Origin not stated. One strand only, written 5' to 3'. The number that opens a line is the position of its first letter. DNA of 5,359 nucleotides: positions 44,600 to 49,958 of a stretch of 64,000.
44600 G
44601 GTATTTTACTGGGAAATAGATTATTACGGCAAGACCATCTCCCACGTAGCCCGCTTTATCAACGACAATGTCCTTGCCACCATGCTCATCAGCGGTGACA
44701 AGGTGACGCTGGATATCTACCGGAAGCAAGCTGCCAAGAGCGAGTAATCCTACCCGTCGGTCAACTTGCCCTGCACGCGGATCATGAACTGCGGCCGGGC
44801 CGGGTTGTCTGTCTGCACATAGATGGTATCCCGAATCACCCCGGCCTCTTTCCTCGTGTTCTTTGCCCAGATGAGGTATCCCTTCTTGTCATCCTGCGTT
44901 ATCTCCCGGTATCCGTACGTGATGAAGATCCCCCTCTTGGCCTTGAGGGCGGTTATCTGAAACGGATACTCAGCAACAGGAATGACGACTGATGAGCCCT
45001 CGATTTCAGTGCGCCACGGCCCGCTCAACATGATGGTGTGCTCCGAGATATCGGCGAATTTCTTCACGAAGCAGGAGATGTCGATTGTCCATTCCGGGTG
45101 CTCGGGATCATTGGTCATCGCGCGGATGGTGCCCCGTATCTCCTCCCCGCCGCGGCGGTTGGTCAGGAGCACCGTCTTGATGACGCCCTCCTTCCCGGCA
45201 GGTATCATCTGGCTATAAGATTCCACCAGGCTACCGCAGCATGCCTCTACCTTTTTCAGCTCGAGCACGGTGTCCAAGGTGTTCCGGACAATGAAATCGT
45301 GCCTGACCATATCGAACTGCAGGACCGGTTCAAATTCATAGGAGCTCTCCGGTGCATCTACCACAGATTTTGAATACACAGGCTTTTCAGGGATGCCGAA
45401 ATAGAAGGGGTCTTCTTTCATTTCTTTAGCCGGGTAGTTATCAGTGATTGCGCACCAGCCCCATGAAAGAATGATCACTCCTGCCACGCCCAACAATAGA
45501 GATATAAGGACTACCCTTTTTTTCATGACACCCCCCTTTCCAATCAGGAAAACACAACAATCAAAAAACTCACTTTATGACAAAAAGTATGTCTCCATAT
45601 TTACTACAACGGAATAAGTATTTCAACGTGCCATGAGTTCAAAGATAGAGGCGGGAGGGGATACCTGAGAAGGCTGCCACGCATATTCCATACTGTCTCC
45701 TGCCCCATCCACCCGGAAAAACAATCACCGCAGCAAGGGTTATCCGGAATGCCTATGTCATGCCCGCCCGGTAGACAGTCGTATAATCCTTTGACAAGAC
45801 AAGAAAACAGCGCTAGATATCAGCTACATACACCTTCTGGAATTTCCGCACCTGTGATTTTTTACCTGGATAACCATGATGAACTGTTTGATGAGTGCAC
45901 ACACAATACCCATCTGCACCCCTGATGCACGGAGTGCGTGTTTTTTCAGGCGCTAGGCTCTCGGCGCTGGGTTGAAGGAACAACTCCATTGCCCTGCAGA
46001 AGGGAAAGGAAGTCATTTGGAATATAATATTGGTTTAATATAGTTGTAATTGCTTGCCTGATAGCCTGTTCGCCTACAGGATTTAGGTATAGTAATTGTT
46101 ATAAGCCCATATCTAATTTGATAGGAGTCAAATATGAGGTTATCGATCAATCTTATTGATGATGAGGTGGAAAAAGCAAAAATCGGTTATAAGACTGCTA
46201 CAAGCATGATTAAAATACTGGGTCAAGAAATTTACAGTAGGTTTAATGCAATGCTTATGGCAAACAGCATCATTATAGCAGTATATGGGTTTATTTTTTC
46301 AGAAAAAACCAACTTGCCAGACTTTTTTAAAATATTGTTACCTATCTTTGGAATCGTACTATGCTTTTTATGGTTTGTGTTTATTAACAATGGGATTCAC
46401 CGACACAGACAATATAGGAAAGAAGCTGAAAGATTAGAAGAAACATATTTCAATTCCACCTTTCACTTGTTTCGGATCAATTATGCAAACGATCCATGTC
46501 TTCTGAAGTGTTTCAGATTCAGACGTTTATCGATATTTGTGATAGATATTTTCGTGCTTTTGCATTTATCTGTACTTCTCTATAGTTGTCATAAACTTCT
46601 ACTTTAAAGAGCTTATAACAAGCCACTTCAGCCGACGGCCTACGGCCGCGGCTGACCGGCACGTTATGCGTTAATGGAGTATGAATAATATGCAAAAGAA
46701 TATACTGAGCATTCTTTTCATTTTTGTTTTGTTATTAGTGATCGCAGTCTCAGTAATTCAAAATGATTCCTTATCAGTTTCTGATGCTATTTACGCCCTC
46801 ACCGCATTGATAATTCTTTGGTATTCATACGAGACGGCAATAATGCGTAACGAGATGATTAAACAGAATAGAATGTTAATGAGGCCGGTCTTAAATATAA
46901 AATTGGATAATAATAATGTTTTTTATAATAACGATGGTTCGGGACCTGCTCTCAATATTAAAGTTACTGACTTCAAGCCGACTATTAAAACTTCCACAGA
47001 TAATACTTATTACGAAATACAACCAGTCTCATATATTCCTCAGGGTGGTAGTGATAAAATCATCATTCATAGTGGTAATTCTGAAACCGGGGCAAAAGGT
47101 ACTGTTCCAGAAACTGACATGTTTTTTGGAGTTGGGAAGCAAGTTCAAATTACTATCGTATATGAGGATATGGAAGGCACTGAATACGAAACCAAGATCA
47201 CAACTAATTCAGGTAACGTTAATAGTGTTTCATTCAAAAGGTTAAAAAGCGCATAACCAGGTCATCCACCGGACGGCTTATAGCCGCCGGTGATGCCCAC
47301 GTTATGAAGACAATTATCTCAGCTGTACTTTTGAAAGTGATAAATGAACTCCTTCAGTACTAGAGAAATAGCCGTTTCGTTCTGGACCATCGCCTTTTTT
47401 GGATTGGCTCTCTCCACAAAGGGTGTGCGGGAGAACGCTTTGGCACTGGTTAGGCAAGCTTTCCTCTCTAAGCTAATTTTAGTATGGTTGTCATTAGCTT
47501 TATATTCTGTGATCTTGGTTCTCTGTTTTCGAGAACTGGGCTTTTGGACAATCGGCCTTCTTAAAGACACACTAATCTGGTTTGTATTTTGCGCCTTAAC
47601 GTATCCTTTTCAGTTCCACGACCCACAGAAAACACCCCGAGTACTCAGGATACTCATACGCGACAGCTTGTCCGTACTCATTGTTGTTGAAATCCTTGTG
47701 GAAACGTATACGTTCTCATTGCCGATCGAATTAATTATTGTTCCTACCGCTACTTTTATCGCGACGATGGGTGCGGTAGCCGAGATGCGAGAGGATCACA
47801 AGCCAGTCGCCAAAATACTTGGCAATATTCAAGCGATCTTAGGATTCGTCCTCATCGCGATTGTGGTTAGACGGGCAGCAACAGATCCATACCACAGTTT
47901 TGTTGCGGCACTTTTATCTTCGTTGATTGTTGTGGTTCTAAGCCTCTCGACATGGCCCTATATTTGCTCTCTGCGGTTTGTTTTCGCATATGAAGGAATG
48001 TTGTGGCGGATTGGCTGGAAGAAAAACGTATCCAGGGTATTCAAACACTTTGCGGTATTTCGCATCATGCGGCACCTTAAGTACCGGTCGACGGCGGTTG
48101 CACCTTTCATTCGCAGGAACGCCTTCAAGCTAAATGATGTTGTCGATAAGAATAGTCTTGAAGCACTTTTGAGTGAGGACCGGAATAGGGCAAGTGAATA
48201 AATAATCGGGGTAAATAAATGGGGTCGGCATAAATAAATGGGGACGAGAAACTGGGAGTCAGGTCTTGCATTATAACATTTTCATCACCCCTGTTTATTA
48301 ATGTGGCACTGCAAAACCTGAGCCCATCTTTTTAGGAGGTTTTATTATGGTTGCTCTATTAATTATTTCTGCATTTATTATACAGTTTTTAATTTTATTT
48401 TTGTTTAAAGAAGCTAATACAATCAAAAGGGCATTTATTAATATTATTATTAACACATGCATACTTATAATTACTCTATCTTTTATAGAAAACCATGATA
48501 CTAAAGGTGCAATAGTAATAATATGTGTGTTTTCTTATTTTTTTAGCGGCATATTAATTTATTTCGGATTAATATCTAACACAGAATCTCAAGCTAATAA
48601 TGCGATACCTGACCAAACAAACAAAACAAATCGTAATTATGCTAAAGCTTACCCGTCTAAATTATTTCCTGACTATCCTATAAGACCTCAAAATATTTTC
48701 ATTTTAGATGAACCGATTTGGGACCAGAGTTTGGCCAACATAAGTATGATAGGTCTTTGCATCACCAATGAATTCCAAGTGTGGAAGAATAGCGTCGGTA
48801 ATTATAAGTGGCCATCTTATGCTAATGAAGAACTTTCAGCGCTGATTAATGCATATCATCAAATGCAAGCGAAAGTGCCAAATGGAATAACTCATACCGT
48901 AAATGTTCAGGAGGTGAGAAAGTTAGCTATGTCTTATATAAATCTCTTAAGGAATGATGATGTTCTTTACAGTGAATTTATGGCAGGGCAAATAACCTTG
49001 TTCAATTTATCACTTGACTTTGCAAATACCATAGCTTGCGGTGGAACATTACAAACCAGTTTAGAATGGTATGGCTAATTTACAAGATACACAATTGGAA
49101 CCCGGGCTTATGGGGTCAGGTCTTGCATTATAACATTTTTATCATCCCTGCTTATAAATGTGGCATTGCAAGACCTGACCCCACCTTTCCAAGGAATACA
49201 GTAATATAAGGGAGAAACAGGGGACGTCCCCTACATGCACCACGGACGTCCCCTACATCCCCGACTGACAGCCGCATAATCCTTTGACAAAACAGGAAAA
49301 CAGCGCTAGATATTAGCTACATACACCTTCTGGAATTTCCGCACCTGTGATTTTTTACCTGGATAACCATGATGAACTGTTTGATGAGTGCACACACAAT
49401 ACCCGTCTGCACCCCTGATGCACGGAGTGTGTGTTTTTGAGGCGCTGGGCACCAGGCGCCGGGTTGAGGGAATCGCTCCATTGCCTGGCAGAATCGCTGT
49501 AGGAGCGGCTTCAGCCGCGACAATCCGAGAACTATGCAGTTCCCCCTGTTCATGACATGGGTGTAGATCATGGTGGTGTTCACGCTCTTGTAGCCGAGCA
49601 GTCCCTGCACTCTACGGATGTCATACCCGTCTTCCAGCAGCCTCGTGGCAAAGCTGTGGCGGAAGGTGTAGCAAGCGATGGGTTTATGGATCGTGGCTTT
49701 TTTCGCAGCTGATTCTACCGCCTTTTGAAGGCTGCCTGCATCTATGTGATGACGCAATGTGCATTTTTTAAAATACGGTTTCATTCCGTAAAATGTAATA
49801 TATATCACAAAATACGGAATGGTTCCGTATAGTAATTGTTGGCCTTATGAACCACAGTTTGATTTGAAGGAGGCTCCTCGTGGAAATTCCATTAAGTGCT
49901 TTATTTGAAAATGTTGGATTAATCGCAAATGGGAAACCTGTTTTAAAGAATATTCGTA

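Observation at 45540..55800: Degenerate chromosomal integron: IntI remnant, Pc-like promoter and at least 12 promoterless cassettes separated by attC-like sites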

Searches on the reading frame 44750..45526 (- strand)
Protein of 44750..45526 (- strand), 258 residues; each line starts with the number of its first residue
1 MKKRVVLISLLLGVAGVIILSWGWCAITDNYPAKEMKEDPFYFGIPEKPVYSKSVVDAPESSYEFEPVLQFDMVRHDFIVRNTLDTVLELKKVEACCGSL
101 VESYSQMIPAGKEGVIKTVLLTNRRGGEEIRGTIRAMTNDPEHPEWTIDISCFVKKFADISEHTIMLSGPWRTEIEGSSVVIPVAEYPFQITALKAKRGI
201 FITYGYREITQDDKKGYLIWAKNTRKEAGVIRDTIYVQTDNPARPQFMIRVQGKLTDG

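Call 15: find_encoding_contigs(protein=window:44750-45526:-, flank=10000, max_places=4)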
Protein window:44750-45526:- (258 aa): 1 contig read that carries it; 1 place shown.
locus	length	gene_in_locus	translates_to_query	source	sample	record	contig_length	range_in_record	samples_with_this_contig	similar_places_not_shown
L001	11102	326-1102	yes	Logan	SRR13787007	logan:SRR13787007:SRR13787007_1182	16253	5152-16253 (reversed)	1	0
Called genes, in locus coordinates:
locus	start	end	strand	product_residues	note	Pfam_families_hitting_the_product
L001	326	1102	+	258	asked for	PF07610:DUF1573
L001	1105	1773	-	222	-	-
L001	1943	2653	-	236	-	-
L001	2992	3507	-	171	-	-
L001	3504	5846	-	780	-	PF12796:Ank_2, PF13637:Ank_4, PF00023:Ank, PF12796:Ank_2, PF12796:Ank_2, PF12796:Ank_2, PF13637:Ank_4, PF13857:Ank_5, +21 more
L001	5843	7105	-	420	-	PF00014:Kunitz_BPTI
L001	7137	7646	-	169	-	-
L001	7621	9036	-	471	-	-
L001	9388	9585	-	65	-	-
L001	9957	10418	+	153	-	-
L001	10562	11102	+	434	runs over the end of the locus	PF07992:Pyr_redox_2, PF13454:NAD_binding_9 (faint), PF00070:Pyr_redox (weak), PF22366:NDH2_C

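Call 77: list_cluster_members(proteins=[P0113, window:44750-45526:-, window:49880-51283:+])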
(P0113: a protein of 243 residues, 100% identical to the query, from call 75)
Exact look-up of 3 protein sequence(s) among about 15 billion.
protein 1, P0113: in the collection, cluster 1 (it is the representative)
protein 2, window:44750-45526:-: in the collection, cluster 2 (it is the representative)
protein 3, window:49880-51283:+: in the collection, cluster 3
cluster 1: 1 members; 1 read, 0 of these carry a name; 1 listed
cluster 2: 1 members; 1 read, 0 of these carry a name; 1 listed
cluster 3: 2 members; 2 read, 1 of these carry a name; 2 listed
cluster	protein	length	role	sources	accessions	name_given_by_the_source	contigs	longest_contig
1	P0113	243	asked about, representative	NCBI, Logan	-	-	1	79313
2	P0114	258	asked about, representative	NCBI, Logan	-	-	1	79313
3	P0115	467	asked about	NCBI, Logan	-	-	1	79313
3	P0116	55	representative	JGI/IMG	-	hypothetical protein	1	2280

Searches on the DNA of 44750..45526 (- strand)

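Call 42: search_with_rna_model(model_id=R1, sources=[L001, L002, L003, L004], max_evalue=0.01)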
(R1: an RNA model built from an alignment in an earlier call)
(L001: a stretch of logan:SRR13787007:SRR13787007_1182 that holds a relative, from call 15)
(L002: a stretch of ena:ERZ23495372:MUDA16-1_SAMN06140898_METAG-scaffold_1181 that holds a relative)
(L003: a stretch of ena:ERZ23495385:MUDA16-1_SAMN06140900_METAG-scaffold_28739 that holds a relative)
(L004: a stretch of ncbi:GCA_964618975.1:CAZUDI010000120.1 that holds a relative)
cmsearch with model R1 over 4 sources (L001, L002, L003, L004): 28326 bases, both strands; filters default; matches with E-value up to 0.01: 0.
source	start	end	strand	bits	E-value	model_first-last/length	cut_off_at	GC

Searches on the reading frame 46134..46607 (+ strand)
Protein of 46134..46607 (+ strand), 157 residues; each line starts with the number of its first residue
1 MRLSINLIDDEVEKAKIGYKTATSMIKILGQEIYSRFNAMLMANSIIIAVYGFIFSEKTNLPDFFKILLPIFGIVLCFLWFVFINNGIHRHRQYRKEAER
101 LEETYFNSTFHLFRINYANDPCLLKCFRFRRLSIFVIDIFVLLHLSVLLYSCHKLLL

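Call 5: search_protein_families(library=ncbifam, proteins=[window:46134-46607:+], max_evalue=0.01)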
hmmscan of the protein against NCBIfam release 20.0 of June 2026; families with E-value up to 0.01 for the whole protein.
window:46134-46607:+ (157 aa): 1 family
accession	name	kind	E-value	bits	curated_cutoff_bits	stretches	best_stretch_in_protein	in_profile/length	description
NF045846.1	MSC0882_dom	subfamily_domain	0.0019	17.4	60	1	27-108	1-89/244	MSC_0882 family membrane protein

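Call 6: search_protein_families(library=pfam, proteins=[window:46134-46607:+], max_evalue=0.01)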
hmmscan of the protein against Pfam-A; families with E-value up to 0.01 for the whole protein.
window:46134-46607:+ (157 aa): 1 family
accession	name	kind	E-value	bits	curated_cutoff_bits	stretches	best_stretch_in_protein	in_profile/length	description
PF24838.2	8xMP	-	3.5e-13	50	30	1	19-151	4-134/136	Octameric membrane protein family (8xMP)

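Call 20: search_protein_families(library=padloc, proteins=[window:46134-46607:+], max_evalue=0.01)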
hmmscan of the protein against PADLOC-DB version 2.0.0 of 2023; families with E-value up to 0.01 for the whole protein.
window:46134-46607:+ (157 aa): 1 family
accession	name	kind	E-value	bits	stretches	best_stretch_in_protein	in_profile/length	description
PDLC00716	Effector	-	0.0026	15.5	1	31-111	21-98/302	4TM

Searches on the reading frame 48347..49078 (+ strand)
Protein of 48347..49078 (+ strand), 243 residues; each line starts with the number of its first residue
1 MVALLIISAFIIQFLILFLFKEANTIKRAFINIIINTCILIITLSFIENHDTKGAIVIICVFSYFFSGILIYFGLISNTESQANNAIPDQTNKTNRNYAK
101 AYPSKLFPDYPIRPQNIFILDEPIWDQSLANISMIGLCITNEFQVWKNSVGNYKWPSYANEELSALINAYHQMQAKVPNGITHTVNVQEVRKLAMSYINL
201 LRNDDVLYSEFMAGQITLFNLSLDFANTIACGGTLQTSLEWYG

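Call 5: search_protein_families(library=ncbifam, proteins=[window:48347-49078:+], max_evalue=0.01)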
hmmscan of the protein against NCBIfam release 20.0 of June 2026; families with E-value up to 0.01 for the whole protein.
window:48347-49078:+ (243 aa): 1 family
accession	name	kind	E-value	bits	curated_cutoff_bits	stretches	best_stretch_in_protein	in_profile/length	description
NF045975.1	VirB4_plasma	equivalog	0.0022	15.8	590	1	4-145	25-168/894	Mbov_0397 family ICE element conjugal transfer ATPase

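Call 6: search_protein_families(library=pfam, proteins=[window:48347-49078:+], max_evalue=0.01)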
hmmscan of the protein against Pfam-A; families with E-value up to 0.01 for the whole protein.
window:48347-49078:+ (243 aa): 0 families

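Call 20: search_protein_families(library=padloc, proteins=[window:48347-49078:+], max_evalue=0.01)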
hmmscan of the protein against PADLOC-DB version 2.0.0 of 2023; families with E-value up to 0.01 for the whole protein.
window:48347-49078:+ (243 aa): 0 families

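Call 75: find_homologous_proteins(query=window:48347-49078:+)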
Query window:48347-49078:+ (243 aa): 1 proteins with E <= 0.001 among 358 candidates.
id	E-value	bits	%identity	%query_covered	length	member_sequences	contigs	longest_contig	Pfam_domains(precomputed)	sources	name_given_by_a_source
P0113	5.9e-157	538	100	100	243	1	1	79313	-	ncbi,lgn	-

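Call 76: find_encoding_contigs(protein=P0113, flank=10000, max_places=3)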
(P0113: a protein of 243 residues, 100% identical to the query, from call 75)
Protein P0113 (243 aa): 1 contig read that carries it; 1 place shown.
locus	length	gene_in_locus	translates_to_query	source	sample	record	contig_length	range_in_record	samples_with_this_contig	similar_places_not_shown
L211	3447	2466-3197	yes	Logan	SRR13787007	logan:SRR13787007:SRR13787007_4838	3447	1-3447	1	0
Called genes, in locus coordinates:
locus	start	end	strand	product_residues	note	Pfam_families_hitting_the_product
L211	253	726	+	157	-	PF24838:8xMP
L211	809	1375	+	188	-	-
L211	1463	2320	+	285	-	-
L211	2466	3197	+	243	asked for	-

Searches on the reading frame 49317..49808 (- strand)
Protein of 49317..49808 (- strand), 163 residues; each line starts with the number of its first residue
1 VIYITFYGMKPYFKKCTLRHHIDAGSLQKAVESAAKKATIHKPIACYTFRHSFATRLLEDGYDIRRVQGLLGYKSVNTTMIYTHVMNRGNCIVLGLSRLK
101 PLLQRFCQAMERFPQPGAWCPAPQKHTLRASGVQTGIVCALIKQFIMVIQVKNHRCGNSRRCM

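Call 5: search_protein_families(library=ncbifam, proteins=[window:49317-49808:-], max_evalue=0.01)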
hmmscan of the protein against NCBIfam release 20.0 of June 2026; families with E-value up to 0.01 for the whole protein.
window:49317-49808:- (163 aa): 10 families
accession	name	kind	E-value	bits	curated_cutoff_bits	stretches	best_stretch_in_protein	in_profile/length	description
TIGR02249.1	integrase_gron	subfamily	3.1e-31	108.9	265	1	18-94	233-309/315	integron integrase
NF011946.0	PRK15417.1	equivalog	1.7e-20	73.5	435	1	18-101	248-332/337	integron integrase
TIGR02225.1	recomb_XerD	equivalog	2.9e-20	72.8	329.6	1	21-87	210-276/290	site-specific tyrosine recombinase XerD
NF040815.2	recomb_XerA_Arch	equivalog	3e-19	69.6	220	1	19-86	188-255/263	site-specific tyrosine recombinase/integron integrase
TIGR02224.1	recomb_XerC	equivalog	8.4e-18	64.8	335.15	1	21-86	213-278/295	tyrosine recombinase XerC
NF001399.0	PRK00283.1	subfamily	3.2e-17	62.7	279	1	25-87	222-285/300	tyrosine recombinase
NF002331.0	PRK01287.1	subfamily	3.3e-16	59.2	371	1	24-86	250-313/365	site-specific tyrosine recombinase XerC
NF003462.0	PRK05084.1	equivalog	1.2e-08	34.2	267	1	20-88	281-347/360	tyrosine recombinase XerS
NF007370.0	PRK09870.1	subfamily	0.002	17.8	221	1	30-84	124-178/200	tyrosine-type DNA invertase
NF007371.0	PRK09871.1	subfamily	0.006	16.1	222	0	31-84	120-173/198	tyrosine-type DNA invertase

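Call 6: search_protein_families(library=pfam, proteins=[window:49317-49808:-], max_evalue=0.01)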
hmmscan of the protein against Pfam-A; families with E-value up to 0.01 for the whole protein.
window:49317-49808:- (163 aa): 1 family
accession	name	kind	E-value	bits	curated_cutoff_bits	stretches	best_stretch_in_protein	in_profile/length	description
PF00589.27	Phage_integrase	-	3.4e-16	59.9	27.1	1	19-86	102-169/172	Phage integrase family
